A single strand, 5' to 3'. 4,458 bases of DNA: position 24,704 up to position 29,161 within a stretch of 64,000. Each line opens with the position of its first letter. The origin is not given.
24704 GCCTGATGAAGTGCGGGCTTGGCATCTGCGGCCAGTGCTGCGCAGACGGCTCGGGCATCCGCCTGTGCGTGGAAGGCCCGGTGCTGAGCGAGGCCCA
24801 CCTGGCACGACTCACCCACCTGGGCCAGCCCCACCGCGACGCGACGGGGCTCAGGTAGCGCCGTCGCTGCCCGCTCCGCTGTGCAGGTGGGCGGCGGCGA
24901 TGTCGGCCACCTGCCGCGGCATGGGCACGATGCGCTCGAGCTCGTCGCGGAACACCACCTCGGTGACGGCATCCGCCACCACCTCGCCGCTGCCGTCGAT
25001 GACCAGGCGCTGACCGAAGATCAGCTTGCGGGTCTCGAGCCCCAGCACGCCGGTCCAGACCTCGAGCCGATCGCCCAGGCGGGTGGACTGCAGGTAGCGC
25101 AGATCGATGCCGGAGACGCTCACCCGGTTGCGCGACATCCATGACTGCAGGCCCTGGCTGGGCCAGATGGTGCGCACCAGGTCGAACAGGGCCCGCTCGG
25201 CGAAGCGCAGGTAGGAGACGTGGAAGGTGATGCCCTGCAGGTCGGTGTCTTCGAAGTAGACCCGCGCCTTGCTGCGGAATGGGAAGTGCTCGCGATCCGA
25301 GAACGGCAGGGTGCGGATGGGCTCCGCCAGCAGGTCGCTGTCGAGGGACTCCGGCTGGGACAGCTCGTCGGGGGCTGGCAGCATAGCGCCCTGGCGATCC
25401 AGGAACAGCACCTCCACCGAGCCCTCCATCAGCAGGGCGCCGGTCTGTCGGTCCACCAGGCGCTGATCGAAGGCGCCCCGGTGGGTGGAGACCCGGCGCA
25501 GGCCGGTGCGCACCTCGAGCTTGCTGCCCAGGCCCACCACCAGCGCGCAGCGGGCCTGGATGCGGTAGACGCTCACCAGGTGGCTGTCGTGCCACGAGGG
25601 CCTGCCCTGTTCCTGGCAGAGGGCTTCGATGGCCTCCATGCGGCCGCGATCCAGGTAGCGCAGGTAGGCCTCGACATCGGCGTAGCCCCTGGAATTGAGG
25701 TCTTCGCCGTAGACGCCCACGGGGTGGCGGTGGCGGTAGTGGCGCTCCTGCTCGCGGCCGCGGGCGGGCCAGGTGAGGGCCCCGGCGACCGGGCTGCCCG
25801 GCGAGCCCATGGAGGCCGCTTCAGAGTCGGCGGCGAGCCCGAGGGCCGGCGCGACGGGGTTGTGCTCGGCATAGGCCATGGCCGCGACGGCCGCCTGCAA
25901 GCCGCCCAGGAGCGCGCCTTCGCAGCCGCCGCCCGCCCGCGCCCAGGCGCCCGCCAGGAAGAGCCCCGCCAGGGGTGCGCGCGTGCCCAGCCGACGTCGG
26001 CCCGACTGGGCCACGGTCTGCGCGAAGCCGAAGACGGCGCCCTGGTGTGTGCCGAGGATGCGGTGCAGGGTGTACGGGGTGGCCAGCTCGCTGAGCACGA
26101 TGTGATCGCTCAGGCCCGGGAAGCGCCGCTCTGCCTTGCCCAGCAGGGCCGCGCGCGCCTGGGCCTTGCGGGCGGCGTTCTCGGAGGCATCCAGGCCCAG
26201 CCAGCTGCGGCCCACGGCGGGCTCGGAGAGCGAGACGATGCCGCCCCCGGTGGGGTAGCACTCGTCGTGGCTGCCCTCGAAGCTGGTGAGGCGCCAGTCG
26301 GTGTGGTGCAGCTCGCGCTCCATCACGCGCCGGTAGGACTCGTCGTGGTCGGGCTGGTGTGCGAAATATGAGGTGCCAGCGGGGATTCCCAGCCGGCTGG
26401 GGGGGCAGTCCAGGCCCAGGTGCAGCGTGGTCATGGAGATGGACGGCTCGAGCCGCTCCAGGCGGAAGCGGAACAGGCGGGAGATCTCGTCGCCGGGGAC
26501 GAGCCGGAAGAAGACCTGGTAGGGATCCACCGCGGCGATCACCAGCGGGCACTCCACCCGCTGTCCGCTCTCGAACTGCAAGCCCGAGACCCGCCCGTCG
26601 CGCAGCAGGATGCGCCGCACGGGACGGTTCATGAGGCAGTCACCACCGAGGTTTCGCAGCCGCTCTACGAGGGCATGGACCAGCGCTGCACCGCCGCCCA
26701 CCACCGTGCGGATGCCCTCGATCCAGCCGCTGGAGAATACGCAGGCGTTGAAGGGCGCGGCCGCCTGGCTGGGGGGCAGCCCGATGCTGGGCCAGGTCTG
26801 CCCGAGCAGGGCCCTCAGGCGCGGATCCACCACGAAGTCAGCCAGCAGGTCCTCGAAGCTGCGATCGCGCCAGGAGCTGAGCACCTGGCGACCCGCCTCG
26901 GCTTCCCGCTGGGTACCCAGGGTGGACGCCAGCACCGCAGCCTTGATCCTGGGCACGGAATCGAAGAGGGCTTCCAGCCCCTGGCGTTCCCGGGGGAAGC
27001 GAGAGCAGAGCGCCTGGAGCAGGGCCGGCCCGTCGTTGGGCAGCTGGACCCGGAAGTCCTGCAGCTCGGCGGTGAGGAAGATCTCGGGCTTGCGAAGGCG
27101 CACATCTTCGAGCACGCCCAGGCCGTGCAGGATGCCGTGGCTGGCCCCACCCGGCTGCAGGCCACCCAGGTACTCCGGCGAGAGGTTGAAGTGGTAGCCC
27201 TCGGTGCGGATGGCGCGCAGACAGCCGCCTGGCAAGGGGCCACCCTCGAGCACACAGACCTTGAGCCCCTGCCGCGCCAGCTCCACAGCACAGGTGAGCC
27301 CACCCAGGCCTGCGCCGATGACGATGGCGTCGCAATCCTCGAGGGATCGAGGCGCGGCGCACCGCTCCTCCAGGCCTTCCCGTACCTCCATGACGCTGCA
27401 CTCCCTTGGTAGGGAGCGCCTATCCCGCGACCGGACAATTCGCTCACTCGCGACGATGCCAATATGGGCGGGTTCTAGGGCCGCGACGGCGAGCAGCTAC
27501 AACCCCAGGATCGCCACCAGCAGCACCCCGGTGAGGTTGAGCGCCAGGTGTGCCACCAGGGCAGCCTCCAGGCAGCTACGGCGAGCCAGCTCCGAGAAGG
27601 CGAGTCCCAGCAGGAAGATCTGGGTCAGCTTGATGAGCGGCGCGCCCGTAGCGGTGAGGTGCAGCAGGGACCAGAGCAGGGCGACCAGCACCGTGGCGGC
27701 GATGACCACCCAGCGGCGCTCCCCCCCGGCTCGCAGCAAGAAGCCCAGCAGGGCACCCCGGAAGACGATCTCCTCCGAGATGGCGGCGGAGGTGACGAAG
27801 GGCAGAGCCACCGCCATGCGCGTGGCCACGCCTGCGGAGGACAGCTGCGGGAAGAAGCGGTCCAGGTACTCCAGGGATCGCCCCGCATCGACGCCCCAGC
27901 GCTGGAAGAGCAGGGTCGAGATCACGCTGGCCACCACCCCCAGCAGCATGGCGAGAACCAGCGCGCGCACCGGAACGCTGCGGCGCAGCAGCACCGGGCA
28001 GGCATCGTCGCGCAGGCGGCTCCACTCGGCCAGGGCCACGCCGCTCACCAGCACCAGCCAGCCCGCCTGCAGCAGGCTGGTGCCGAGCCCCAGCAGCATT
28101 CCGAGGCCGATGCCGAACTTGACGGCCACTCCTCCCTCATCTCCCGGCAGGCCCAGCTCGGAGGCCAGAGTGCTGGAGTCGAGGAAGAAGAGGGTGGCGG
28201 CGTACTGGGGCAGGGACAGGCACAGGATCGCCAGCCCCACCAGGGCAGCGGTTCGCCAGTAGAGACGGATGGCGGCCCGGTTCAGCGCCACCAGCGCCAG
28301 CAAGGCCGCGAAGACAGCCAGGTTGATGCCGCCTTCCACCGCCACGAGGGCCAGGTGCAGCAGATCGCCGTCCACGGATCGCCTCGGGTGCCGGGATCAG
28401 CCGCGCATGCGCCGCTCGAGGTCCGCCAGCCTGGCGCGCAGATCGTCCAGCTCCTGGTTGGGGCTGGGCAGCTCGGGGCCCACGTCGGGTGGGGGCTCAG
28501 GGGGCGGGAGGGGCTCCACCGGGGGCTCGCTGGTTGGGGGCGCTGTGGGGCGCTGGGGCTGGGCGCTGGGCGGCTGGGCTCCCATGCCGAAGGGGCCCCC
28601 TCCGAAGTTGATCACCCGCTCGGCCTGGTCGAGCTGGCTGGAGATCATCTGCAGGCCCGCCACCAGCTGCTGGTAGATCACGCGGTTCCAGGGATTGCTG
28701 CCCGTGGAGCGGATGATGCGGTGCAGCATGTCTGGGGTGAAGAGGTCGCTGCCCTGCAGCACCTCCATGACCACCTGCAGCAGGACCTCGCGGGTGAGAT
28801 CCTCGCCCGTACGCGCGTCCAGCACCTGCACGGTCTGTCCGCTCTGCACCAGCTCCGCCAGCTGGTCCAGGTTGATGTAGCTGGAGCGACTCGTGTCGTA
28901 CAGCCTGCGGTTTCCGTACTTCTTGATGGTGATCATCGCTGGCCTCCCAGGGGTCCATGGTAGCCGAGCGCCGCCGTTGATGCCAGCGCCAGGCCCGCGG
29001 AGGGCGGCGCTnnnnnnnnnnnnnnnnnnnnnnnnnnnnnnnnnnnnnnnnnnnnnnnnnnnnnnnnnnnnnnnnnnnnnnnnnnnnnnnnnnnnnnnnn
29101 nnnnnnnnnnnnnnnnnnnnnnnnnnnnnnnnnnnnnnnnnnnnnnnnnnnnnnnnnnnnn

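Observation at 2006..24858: Nineteen purine, GMP/AMP-branch and pyrimidine biosynthesis genes in one translationally coupled block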

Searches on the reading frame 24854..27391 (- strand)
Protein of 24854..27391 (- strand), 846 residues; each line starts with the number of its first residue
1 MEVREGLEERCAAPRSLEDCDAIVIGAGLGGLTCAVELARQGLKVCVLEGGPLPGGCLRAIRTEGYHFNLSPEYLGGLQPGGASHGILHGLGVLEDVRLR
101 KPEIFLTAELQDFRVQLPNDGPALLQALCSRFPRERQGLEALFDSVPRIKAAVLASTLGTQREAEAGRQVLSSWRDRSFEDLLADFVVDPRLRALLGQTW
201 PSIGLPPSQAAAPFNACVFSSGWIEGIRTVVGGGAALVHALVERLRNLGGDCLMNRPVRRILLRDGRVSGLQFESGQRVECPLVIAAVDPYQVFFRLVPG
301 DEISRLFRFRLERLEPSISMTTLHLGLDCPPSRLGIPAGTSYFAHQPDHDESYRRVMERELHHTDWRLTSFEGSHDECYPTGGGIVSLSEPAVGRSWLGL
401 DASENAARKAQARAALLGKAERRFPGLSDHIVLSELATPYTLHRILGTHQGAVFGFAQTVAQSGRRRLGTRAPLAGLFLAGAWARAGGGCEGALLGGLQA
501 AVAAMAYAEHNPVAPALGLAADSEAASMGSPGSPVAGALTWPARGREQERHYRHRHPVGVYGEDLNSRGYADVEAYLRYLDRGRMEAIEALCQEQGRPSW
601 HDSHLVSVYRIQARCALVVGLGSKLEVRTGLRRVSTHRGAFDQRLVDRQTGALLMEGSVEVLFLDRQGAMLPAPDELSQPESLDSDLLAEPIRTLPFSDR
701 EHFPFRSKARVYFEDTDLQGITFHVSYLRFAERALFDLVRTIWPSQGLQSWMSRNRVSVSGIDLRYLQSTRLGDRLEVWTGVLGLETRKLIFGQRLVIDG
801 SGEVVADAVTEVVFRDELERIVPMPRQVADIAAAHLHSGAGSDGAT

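Call 14: search_protein_families(library=pfam, proteins=[window:24854-27391:-])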
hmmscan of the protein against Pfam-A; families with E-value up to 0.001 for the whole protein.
window:24854-27391:- (846 aa): 10 families
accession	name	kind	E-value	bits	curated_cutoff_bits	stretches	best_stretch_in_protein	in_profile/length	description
PF01593.30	Amino_oxidase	-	4.1e-21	76.2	19.8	1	29-503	1-441/443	Flavin containing amine oxidoreductase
PF13279.12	4HBT_2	-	1.1e-12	48.9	25.5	1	713-829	3-119/122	Thioesterase-like superfamily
PF00890.30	FAD_binding_2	-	3.8e-12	46.6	20.4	1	21-57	1-37/414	FAD binding domain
PF13450.12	NAD_binding_8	-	1.5e-11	44.8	21.9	1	24-77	1-54/68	NAD(P)-binding Rossmann-like domain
PF01266.30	DAO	-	1.6e-11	44.8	27.9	1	21-318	1-228/353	FAD dependent oxidoreductase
PF03061.28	4HBT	-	4.9e-06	27.2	20.6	0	719-803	1-77/79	Thioesterase superfamily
PF01946.23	Thi4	-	1.5e-05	24.8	26.2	1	19-56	17-55/235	Thi4 family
PF07992.20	Pyr_redox_2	-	2.8e-05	24.1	26.1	1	21-55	2-37/291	Pyridine nucleotide-disulphide oxidoreductase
PF03486.20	HI0933_like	-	3.3e-05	23.9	50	0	21-55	2-36/244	HI0933-like protein Rossmann domain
PF12831.13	FAD_oxidored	-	5e-05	23.2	27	1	21-58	1-38/416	FAD dependent oxidoreductase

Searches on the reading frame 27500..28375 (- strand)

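Call 14: search_protein_families(library=pfam, proteins=[window:27500-28375:-])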
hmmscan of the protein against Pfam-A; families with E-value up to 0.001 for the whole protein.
window:27500-28375:- (292 aa): 1 family
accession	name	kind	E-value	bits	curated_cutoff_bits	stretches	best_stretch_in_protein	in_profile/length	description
PF02517.21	Rce1-like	-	2.4e-11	44.2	22.4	1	188-281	6-92/93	Type II CAAX prenyl endopeptidase Rce1-like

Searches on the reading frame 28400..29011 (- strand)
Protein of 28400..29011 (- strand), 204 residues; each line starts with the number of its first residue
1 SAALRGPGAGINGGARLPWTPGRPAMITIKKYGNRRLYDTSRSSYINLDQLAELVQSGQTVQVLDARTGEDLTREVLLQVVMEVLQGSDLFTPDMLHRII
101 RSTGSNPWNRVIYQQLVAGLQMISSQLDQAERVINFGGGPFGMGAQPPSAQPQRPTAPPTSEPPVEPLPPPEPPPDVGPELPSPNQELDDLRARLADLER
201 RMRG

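Call 14: search_protein_families(library=pfam, proteins=[window:28400-29011:-])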
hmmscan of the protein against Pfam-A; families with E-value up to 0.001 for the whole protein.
window:28400-29011:- (204 aa): 1 family
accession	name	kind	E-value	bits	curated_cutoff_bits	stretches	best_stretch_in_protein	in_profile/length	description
PF07879.16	PHB_acc_N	-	2.9e-26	91.8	25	1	28-84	1-57/61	PHB/PHA accumulation regulator DNA-binding domain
